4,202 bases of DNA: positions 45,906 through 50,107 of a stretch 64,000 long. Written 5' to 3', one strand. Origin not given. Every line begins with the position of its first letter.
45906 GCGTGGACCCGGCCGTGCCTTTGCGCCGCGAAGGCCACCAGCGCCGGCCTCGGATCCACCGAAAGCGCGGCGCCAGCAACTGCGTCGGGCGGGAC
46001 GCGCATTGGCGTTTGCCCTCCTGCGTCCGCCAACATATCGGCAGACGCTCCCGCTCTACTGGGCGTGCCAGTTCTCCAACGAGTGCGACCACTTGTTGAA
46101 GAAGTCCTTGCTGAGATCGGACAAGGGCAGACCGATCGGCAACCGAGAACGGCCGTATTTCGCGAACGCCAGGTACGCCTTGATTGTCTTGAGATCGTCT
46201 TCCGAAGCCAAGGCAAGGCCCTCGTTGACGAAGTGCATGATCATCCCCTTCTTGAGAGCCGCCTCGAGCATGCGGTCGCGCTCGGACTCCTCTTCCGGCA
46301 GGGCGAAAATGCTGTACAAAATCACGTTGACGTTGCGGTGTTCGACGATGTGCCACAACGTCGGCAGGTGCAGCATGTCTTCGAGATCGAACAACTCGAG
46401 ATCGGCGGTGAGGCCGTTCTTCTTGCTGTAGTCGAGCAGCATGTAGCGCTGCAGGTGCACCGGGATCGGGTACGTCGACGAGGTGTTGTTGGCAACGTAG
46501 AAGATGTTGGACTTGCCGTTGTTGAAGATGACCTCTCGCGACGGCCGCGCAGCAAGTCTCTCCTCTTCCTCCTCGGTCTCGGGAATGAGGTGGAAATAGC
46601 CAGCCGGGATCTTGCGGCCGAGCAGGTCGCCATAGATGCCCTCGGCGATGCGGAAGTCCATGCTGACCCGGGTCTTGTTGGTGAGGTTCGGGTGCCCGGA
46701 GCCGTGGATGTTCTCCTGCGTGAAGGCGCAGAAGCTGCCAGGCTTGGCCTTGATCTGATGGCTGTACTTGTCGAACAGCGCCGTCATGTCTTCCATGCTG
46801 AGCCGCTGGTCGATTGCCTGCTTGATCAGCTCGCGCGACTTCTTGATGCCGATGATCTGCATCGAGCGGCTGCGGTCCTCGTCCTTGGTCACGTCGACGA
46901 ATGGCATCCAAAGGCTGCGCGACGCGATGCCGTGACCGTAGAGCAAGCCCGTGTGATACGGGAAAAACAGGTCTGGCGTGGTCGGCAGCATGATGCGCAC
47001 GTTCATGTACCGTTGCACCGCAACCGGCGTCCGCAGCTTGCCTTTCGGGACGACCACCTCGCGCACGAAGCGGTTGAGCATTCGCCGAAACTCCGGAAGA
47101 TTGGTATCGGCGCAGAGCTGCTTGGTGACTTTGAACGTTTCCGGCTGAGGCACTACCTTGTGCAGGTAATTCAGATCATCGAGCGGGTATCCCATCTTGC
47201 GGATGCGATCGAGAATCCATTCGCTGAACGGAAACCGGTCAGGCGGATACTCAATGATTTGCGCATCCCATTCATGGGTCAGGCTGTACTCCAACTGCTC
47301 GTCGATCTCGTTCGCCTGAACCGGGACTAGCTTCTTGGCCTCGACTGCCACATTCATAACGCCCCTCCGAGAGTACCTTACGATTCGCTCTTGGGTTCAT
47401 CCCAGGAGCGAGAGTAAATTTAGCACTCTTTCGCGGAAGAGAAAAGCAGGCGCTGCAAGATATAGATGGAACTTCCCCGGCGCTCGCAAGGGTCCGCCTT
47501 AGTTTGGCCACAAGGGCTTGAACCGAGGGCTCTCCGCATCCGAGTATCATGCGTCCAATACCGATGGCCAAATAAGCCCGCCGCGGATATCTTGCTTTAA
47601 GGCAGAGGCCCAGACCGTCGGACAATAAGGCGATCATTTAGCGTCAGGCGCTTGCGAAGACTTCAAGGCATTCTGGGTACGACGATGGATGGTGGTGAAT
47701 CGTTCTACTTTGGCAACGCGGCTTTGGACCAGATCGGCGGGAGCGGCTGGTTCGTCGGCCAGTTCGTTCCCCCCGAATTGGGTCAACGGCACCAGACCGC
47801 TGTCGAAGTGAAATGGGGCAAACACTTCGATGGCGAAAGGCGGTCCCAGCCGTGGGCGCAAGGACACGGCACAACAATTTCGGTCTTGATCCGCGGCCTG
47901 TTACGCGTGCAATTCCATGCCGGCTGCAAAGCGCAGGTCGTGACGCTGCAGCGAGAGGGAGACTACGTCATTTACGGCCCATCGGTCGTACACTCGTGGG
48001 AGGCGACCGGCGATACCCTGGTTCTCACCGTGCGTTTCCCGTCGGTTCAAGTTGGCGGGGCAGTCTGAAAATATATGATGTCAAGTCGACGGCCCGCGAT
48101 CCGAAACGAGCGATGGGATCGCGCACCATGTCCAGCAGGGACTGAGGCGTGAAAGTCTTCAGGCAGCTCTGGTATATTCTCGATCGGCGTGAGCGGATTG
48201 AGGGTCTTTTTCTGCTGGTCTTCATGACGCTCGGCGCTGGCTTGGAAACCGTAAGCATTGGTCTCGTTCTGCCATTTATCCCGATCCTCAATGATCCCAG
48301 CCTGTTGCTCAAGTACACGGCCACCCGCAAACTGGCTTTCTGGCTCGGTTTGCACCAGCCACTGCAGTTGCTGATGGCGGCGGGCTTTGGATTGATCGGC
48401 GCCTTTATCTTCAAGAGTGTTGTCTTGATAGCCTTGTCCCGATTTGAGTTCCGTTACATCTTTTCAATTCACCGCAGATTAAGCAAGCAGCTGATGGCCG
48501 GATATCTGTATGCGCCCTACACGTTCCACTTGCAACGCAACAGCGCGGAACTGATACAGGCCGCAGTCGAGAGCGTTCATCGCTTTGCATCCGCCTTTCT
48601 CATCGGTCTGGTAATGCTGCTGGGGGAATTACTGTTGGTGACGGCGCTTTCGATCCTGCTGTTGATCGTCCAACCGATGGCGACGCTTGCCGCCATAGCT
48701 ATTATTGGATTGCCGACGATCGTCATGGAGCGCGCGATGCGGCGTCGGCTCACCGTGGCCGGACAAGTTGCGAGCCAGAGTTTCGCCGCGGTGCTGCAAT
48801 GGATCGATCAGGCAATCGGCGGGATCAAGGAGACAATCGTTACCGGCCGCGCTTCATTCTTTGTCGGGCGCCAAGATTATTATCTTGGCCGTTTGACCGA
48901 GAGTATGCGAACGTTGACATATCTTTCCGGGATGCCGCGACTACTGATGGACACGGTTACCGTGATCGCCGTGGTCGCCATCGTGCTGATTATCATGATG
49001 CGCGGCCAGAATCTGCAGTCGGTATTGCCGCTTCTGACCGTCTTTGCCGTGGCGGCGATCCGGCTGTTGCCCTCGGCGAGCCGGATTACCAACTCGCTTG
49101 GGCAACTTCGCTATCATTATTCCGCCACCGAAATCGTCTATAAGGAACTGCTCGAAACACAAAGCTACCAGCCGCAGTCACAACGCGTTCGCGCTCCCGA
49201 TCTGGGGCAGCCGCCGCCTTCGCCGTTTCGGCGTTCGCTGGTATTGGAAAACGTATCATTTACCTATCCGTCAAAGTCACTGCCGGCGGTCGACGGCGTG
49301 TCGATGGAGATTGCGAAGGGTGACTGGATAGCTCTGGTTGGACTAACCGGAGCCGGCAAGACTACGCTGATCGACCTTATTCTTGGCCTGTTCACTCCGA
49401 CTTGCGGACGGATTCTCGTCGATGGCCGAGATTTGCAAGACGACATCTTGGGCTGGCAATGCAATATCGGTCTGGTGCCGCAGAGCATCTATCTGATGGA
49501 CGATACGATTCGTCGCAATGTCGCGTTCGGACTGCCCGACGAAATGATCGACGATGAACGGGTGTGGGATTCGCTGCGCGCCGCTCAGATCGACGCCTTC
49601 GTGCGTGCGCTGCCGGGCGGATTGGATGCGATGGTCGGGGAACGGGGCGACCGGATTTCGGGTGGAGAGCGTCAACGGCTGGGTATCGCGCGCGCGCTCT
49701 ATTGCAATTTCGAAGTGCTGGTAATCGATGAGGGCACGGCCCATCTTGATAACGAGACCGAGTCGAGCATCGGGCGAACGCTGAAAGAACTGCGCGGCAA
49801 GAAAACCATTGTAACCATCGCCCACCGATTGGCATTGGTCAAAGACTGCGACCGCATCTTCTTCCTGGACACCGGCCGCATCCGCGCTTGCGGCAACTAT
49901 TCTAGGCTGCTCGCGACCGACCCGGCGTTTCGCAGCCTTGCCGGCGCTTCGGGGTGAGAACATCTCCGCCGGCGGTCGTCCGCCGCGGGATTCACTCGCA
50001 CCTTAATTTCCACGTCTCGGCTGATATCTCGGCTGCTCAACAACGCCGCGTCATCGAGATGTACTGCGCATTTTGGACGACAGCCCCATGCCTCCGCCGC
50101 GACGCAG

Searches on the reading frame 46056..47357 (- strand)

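Call 22: search_protein_families(library=pfam, proteins=[window:46056-47357:-], max_evalue=0.01)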
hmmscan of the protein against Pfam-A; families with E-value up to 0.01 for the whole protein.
window:46056-47357:- (433 aa): 0 families

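Call 42: search_protein_families(library=ncbifam, proteins=[window:46056-47357:-], max_evalue=0.00001)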
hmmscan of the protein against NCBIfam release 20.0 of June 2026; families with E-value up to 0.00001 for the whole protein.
window:46056-47357:- (433 aa): 2 families
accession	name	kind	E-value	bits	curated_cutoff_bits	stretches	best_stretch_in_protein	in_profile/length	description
TIGR04324.1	SpoChoClust_2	subfamily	4e-16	59.3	150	1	60-238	40-213/248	sporadic carbohydrate cluster 2OG-Fe(II) oxygenase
TIGR04323.1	SpoChoClust_1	subfamily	2.8e-13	49.9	55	1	287-401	5-121/122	LIC12192 family sporadic carbohydrate cluster protein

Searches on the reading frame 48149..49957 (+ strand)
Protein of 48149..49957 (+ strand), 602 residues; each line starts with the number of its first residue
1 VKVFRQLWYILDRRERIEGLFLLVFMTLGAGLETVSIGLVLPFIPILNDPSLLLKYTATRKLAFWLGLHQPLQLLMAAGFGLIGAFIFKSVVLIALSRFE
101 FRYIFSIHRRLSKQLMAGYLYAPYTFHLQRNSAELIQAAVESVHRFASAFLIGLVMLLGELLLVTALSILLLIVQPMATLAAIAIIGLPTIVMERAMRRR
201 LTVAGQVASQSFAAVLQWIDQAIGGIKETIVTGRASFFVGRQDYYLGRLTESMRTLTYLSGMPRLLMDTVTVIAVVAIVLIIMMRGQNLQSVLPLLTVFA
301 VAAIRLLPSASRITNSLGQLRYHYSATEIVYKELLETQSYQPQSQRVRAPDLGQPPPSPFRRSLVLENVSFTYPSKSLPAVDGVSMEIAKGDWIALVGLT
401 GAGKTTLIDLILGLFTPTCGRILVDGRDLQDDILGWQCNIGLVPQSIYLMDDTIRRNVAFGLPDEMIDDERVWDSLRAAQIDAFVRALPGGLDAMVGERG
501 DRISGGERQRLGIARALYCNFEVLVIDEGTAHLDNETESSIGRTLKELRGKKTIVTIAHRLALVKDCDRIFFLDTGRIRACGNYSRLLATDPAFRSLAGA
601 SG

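Call 5: search_protein_families(library=pfam, proteins=[window:48149-49957:+], max_evalue=0.01)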
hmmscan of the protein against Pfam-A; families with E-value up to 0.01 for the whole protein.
window:48149-49957:+ (602 aa): 4 families
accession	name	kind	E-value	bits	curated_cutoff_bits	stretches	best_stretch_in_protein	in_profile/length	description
PF00005.33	ABC_tran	-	1.4e-26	94.1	25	1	382-531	2-137/137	ABC transporter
PF13555.12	AAA_29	-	0.00025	21.2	27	1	382-418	13-49/61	P-loop containing region of AAA domain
PF02463.25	SMC_N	-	0.00088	19.2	40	0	503-571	137-209/220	RecF/RecN/SMC N terminal domain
PF00664.28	ABC_membrane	-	0.0035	17.5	28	1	80-278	45-242/274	ABC transporter transmembrane region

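Call 42: search_protein_families(library=ncbifam, proteins=[window:48149-49957:+], max_evalue=0.00001)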
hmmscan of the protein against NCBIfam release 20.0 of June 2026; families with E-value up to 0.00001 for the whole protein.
window:48149-49957:+ (602 aa): 179 families (the best 25 are shown)
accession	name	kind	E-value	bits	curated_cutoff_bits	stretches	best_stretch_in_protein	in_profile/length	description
NF050066.1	LPSTprtrPglK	equivalog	1.2e-84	284.8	1000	1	4-575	2-557/558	BC-type lipopolysaccharide transporter PglK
TIGR02203.1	MsbA_lipidA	equivalog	3.7e-80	270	602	1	104-597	83-565/572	lipid A export permease/ATP-binding protein MsbA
NF045513.1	HepA_fam_ABC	equivalog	1.1e-73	248.7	725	1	22-589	39-597/610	heterocyst formation ABC transporter subunit HepA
TIGR02204.1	MsbA_rel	hypoth_equivalog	1.3e-68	232.1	780.4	1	123-598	105-572/576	ABC transporter, permease/ATP-binding protein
TIGR03796.1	NHLM_micro_ABC1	equivalog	2.3e-66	224.5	853.3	1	71-597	195-708/710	NHLP family bacteriocin export ABC transporter peptidase/permease/ATPase subunit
TIGR03375.1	type_I_sec_LssB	subfamily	2e-63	214.8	693.1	1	142-588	256-689/696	type I secretion system permease/ATPase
TIGR03797.1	NHLM_micro_ABC2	equivalog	1.3e-61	209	709.4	1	74-598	178-682/686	NHLP bacteriocin export ABC transporter permease/ATPase subunit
NF010178.0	PRK13657.1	equivalog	1.4e-61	208.6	733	1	86-601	68-570/588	glucan ABC transporter ATP-binding protein/ permease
TIGR02857.1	CydD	equivalog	6.4e-59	200.3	435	1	73-571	41-527/529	thiol reductant ABC exporter subunit CydD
NF008381.0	PRK11176.1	equivalog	8.9e-59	199.3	867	1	101-597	94-575/582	lipid A ABC transporter ATP-binding protein/permease MsbA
TIGR02868.1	CydC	equivalog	6.4e-57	193.4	329.05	1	153-561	130-530/530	thiol reductant ABC exporter subunit CydC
NF008364.0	PRK11160.1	equivalog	7.6e-56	189.9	630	1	132-597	116-571/575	heme ABC transporter ATP-binding protein/permease CydC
TIGR01846.1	type_I_sec_HlyB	subfamily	8.6e-55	186.3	725.55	1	361-596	453-687/694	type I secretion system permease/ATPase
NF052233.1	CphA_assoc_ABC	equivalog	1.9e-54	185.2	880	1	145-597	299-739/766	cyanophycin metabolism-associated ABC transporter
TIGR00958.1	3a01208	subfamily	5.6e-53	180.3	874.6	1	357-597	472-710/711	antigen peptide transporter 2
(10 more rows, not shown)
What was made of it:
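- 48149..49957 (+): Fused TMD-NBD ABC exporter. Its best match is PglK, below cut-off, so it is a candidate flippase for the lipid-linked oligosaccharide. calls 5, 42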
